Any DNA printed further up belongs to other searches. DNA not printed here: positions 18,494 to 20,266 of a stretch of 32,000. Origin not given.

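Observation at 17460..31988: Two-module prFMN (UbiD/UbiX) aromatic-acid island: candidate uptake, CoA activation and decarboxylation funnel with unknown substrate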

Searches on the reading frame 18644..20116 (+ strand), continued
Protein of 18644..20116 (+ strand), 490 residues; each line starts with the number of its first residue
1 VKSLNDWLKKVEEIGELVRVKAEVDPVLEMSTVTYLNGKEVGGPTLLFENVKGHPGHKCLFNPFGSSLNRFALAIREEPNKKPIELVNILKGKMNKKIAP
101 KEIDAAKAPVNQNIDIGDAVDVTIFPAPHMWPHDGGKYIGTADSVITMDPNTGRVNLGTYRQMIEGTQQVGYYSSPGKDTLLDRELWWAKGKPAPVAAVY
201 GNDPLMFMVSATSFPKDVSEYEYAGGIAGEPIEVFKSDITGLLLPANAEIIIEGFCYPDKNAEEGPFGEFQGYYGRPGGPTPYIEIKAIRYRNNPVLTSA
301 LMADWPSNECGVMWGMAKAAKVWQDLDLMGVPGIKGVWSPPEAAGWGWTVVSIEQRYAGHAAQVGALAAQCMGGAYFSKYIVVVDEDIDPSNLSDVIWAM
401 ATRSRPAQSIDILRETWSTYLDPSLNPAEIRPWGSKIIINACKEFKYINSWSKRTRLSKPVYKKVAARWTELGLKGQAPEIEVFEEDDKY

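Call 66: search_solved_structures(query=window:18644-20116:+, max_evalue=1e-60, show_alignments=1)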
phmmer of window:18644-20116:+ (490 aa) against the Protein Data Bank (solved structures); distinct sequences matched with E-value up to 1e-60: 1.
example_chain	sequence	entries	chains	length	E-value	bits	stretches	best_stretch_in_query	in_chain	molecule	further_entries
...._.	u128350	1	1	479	1.4e-79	271.5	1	27-470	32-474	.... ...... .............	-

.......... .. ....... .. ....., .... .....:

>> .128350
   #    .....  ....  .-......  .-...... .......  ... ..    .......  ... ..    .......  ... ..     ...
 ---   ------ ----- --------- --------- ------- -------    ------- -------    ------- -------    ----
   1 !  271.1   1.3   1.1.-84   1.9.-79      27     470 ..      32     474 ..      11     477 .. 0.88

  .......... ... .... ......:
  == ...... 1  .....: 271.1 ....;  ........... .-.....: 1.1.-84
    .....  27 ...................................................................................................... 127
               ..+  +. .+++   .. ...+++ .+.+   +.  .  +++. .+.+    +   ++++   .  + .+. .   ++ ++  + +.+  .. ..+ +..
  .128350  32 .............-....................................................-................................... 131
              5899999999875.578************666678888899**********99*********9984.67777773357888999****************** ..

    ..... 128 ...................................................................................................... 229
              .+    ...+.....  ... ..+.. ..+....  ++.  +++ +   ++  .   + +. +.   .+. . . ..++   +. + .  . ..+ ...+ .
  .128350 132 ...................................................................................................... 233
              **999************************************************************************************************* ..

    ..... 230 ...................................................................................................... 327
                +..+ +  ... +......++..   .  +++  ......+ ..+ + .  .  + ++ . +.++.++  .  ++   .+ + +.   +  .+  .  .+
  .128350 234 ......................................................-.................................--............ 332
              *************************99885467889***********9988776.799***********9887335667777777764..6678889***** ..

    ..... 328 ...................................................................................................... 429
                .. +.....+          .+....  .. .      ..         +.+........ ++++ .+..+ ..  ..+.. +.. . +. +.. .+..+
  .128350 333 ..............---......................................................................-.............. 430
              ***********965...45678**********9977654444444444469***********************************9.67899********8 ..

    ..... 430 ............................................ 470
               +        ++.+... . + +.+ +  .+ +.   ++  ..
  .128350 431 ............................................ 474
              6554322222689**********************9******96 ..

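Call 75: find_related_loci(query=A3, collection=metagenome_contigs, flank=8000)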
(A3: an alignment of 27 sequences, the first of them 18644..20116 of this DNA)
Query A3 (490 aa) in metagenome_contigs; peptide patterns used: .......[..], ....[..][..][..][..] (x = any residue, [..] = any of these).
600 stretches matched a pattern (row limit reached: there are more); 589 encode a relative of the query (tblastn E <= 1e-3); the best 80 are kept; 80 distinct loci.
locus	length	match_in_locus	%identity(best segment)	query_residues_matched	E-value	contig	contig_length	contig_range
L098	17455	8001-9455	74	1-485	0e+0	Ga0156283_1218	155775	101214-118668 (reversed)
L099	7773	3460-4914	71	1-485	0e+0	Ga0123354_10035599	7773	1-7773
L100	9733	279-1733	73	1-485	0e+0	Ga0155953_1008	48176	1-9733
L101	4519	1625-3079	72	1-485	0e+0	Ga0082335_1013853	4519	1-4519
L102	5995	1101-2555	74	1-485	0e+0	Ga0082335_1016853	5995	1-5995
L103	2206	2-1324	72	43-485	0e+0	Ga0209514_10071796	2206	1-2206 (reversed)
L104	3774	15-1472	63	3-488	0e+0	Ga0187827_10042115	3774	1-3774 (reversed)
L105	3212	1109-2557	63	4-487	0e+0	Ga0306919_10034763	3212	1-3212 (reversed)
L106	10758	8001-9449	63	4-487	0e+0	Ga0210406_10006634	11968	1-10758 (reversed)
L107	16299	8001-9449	62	4-487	0e+0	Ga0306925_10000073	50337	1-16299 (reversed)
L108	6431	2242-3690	63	4-487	0e+0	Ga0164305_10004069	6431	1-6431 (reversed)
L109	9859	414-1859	63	4-486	0e+0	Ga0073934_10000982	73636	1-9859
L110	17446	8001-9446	63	4-486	0e+0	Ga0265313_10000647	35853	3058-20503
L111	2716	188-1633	64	4-486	0e+0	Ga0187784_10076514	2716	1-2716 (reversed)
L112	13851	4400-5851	63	4-488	0e+0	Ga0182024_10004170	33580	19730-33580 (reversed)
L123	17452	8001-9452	61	4-488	0e+0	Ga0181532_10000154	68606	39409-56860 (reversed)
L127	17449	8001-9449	62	4-487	0e+0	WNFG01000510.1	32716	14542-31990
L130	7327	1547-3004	56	2-485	0e+0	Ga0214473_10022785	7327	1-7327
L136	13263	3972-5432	51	2-486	1e-165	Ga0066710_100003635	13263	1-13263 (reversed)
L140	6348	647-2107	51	2-487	1e-163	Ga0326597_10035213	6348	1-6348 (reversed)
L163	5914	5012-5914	70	1-301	5e-144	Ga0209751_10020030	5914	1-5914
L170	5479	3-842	68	208-487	6e-127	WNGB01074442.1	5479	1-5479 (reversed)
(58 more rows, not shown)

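Call 78: search_protein_families(library=pfam, proteins=[L106:7034-7750:+, L163:4203-4991:+, L127:1606-4914:+, L107:6059-6838:+, L140:2258-3166:+, L140:3150-3989:+, L123:2809-5172:-, L170:1015-2118:+, L136:676-2976:+, L130:3075-4160:+], max_evalue=0.00001)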
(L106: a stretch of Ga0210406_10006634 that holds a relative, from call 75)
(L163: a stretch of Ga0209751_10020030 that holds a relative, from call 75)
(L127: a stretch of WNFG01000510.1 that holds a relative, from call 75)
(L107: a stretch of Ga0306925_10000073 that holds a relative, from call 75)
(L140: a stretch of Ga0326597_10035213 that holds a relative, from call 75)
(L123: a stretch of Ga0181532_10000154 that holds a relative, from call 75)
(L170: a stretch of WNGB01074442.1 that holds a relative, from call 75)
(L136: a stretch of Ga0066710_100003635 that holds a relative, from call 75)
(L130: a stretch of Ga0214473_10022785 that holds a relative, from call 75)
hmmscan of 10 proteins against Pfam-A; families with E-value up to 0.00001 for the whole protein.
L106:7034-7750:+ (238 aa): 0 families

L163:4203-4991:+ (262 aa): 2 families
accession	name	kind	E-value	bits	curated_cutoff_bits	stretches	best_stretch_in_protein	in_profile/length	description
PF00392.27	GntR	-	1.1e-18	67.1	27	1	28-85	2-59/64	Bacterial regulatory proteins, gntR family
PF07729.17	FCD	-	2.3e-18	67.2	24.3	1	117-236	1-123/125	FCD domain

L127:1606-4914:+ (1102 aa): 2 families
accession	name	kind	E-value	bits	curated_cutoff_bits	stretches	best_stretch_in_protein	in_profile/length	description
PF22527.2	DEXQc_Suv3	-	1.1e-22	80.7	27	1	23-150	18-142/154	DEXQ-box helicase domain of Suv3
PF00271.37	Helicase_C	-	4.4e-10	40.2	23.5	1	181-278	20-109/110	Helicase conserved C-terminal domain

L107:6059-6838:+ (259 aa): 2 families
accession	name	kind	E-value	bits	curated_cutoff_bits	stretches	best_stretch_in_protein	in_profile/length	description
PF21095.3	CarD_C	-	6e-25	87.5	23.1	1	146-230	2-86/87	CarD, C-terminal domain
PF02559.22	CarD_TRCF_RID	-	4.1e-14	52.8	23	1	79-137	1-56/57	CarD-like/TRCF RID domain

L140:2258-3166:+ (302 aa): 2 families
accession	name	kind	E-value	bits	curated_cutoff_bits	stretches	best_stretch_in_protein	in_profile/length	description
PF00005.33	ABC_tran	-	2.4e-28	99.9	25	1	64-202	1-137/137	ABC transporter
PF13304.12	AAA_21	-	3.7e-07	30.9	27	0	138-234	198-300/304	AAA domain, putative AbiEii toxin, Type IV TA system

L140:3150-3989:+ (279 aa): 1 family
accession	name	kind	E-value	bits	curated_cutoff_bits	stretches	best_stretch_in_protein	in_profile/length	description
PF00528.27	BPD_transp_1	-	7.4e-24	84.9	26.4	1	106-273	1-180/184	Binding-protein-dependent transport system inner membrane component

L123:2809-5172:- (787 aa): 3 families
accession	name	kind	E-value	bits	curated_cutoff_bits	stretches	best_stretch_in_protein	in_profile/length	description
PF20256.3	MoCoBD_2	-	6.8e-73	246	27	1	428-715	4-283/283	Molybdopterin cofactor-binding domain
PF02738.23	MoCoBD_1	-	1e-61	208.6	27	1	151-398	1-244/244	Molybdopterin cofactor-binding domain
PF01315.27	Ald_Xan_dh_C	-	2.3e-12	47.6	31.3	1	26-135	2-110/110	Aldehyde oxidase and xanthine dehydrogenase, a/b hammerhead domain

L170:1015-2118:+ (367 aa): 1 family
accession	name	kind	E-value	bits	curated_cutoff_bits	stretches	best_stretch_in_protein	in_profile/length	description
PF00296.26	Bac_luciferase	-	2e-56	192.1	27.9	1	11-327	1-313/314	Luciferase-like monooxygenase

L136:676-2976:+ (766 aa): 4 families
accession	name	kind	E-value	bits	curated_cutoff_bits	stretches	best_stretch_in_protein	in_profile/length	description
PF13549.11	ATP-grasp_5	-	4.2e-71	239.3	27.6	1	546-763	5-219/221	ATP-grasp domain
PF13607.11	Succ_CoA_lig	-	2.2e-42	144.5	27.4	1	211-350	1-138/138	Succinyl-CoA ligase like flavodoxin domain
PF13380.12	CoA_binding_2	-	2.6e-26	92.8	22.8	1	69-191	2-113/116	CoA binding domain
PF02629.25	CoA_binding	-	5.8e-13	49.8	22.3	1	66-157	2-97/97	CoA binding domain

L130:3075-4160:+ (361 aa): 1 family
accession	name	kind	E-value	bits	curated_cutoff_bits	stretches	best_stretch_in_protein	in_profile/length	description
PF16868.10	NMT1_3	-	1.6e-29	103.8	27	1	54-345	2-289/289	NMT1-like family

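Call 79: search_protein_families(library=ncbifam, proteins=[L090:450-1286:+, L090:13232-14680:+, L090:1932-3128:+], max_evalue=1e-10)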
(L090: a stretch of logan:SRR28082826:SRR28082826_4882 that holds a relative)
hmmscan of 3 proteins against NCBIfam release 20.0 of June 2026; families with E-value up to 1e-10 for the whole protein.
L090:450-1286:+ (278 aa): 2 families
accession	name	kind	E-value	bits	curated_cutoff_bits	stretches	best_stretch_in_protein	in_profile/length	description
TIGR00078.1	nadC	equivalog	7.1e-102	340.2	198.4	1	12-277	2-269/269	carboxylating nicotinate-nucleotide diphosphorylase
TIGR01334.1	modD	hypoth_equivalog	4.8e-34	118.1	178.85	1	12-275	8-275/277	ModD protein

L090:13232-14680:+ (482 aa): 4 families
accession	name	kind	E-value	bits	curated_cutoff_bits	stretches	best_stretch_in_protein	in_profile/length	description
NF009709.0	PRK13238.1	subfamily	3.1e-184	613.1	285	1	10-463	5-461/463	tryptophanase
TIGR02618.1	tyr_phenol_ly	equivalog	7.6e-140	466.7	720.7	1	15-458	2-447/450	tyrosine phenol-lyase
NF053783.1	TphnTnaApg1401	equivalog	4.6e-121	405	750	1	15-460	7-454/457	tryptophanase TnaA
TIGR02617.1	tnaA_trp_ase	equivalog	8.8e-105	351.4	825.8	1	15-461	5-465/467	tryptophanase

L090:1932-3128:+ (398 aa): 3 families
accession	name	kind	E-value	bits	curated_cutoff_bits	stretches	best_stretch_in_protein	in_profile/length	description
NF011933.0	PRK15404.1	subfamily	1.5e-15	57.1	477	1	43-234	22-217/370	high-affinity branched-chain amino acid ABC transporter substrate-binding protein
TIGR03669.1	urea_ABC_arch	equivalog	1.5e-14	53.8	494.8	1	50-266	3-220/375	urea ABC transporter substrate-binding protein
TIGR03407.1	urea_ABC_UrtA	exception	2.4e-14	53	492.75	1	51-260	4-217/361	urea ABC transporter substrate-binding protein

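Call 94: predict_structure(alignment_id=A3)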
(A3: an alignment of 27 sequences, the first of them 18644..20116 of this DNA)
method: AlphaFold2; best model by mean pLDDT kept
length: 490 residues; sequences in the alignment: 27
mean_pLDDT: 79.8   pTM: 0.82
mean pLDDT of the five models: 79.8, 79.1, 78.2, 77.2, 76.5
residues with pLDDT >= 90: 194; 70-90: 175; 50-70: 71; < 50: 50
segments of 3 or more residues with pLDDT < 50: 266-272, 374-376, 413-423, 428-435, 440-452, 488-490
pLDDT, mean of each block of 10 residues (from residue 1): 93 95 94 87 90 93 85 92 92 90 96 96 91 77 86 84 86 66 88 93 87 69 92 96 96 90 55 52 90 91 65 81 87 88 68 80 76 57 83 80 58 45 47 50 38 67 94 91 63
secondary structure, 60 per line:
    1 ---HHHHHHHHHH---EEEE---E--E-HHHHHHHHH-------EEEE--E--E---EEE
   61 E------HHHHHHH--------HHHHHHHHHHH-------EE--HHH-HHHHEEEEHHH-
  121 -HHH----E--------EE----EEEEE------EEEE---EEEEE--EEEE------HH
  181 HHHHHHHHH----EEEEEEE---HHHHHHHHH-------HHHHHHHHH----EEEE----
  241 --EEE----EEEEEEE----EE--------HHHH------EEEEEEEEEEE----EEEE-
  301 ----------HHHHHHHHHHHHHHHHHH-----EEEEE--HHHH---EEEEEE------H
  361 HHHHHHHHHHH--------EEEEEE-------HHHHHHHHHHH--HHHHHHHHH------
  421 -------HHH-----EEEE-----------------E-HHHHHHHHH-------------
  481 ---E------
elements in order: H4-13 E17-20 H29-37 E45-48 E58-61 H68-74 H83-93 H109-112 E113-116 E144-148 E155-158 E162-166 E169-172 H179-189 E194-200 H204-212 H220-228 E233-236 E243-245 E250-256 H271-274 E281-291 E296-299 H311-328 E334-338 H341-344 E348-353 H360-371 E380-385 H393-403 H406-414 E436-439 H459-467

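Call 102: fold_search(model_id=the predicted structure, library=pdb)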
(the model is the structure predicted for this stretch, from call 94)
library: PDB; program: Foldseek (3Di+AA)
matches with E <= 10: 614; with E <= 0.001: 114
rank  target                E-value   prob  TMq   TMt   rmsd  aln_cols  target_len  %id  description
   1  7abn_H                1.3e-42  1.00  0.75  0.75  12.9       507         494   28  Structure of the reversible pyrrole-2-carboxylic acid decarboxylase PA0254/HudA (released 2021-04-07)
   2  7abo_D                2.2e-42  1.00  0.74  0.73  12.8       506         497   29  Structure of the N318H variant of the reversible pyrrole-2-carboxylic acid decarboxylase PA0254/HudA in complex with F (released 2021-04-07)
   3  4ip2_B                2.2e-42  1.00  0.74  0.73  12.6       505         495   28  Putative Aromatic Acid Decarboxylase (released 2013-07-10)
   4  4ip2_A                2.2e-42  1.00  0.74  0.73  12.6       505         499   28  Putative Aromatic Acid Decarboxylase (released 2013-07-10)
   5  7abo_A                3.9e-42  1.00  0.75  0.74  12.8       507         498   28  Structure of the N318H variant of the reversible pyrrole-2-carboxylic acid decarboxylase PA0254/HudA in complex with F (released 2021-04-07)
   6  7abn_A                6.7e-42  1.00  0.75  0.74  12.8       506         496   29  Structure of the reversible pyrrole-2-carboxylic acid decarboxylase PA0254/HudA (released 2021-04-07)
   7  7abo_C                9.1e-42  1.00  0.75  0.74  12.9       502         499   29  Structure of the N318H variant of the reversible pyrrole-2-carboxylic acid decarboxylase PA0254/HudA in complex with F (released 2021-04-07)
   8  7abo_B                1.2e-41  1.00  0.74  0.74  12.8       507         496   28  Structure of the N318H variant of the reversible pyrrole-2-carboxylic acid decarboxylase PA0254/HudA in complex with F (released 2021-04-07)
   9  4ip2_C                1.9e-41  1.00  0.74  0.73  12.8       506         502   28  Putative Aromatic Acid Decarboxylase (released 2013-07-10)
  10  4iws_C                2.4e-41  1.00  0.74  0.74  13.1       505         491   28  Putative Aromatic Acid Decarboxylase (released 2013-05-29)
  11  4iws_A                2.9e-41  1.00  0.74  0.73  12.9       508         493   28  Putative Aromatic Acid Decarboxylase (released 2013-05-29)
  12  4iws_B                3.3e-41  1.00  0.74  0.74  12.9       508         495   28  Putative Aromatic Acid Decarboxylase (released 2013-05-29)
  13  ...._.                5.0e-40  1.00  0.71  0.72  12.2       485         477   32  Crystal structure of Phenazine 1-carboxylic acid decarboxylase from Mycobacterium fortuitum (released 2022-08-24)
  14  5m1d_A                2.5e-39  1.00  0.69  0.72  12.6       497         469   29  Crystal structure of N-terminally tagged UbiD from E. coli reconstituted with prFMN cofactor (released 2017-01-11)
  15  5m1d_B                8.4e-39  1.00  0.71  0.75  12.6       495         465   29  Crystal structure of N-terminally tagged UbiD from E. coli reconstituted with prFMN cofactor (released 2017-01-11)
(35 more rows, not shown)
